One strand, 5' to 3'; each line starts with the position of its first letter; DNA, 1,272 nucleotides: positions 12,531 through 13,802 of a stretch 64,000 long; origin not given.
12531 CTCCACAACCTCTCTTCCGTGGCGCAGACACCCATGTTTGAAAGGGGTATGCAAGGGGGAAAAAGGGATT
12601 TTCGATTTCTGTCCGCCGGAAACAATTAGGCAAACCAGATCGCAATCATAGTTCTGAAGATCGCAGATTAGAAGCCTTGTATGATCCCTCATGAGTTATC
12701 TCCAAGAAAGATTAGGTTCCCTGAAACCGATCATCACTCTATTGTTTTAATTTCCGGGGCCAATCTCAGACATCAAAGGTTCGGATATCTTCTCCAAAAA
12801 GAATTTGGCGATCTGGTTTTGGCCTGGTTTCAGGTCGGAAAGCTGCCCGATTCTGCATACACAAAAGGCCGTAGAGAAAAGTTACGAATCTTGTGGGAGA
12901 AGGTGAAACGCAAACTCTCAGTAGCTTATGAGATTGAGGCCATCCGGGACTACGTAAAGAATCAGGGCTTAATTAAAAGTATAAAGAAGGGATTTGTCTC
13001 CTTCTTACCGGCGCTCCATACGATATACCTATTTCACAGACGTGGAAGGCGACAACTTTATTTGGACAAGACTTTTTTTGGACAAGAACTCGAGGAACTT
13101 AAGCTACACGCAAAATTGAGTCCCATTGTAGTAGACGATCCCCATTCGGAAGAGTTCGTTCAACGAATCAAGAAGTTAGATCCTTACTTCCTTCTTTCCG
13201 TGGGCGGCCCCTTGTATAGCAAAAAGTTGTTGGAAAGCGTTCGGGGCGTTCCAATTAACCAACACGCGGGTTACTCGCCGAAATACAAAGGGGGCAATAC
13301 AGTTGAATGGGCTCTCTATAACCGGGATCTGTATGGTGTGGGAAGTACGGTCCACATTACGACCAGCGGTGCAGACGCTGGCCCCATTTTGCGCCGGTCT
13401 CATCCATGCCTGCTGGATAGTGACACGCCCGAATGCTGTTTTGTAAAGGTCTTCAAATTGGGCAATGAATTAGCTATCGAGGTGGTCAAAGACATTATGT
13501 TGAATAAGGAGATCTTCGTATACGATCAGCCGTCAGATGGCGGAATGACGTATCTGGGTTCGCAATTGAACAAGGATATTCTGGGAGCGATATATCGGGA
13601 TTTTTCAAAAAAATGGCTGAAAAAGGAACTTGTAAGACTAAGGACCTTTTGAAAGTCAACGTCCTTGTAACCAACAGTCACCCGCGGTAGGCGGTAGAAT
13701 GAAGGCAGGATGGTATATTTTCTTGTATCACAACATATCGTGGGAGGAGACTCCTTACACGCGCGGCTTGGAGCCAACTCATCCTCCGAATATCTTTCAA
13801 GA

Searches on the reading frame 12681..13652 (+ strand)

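Call 59: search_protein_families(library=pfam, proteins=[window:12681-13652:+], max_evalue=0.00001)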
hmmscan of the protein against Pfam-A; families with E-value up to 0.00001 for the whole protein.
window:12681-13652:+ (323 aa): 1 family
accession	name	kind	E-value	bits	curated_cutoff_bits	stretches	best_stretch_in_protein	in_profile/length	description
PF00551.24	Formyl_trans_N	-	5.2e-09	36.5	26.1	1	155-268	67-180/181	Formyl transferase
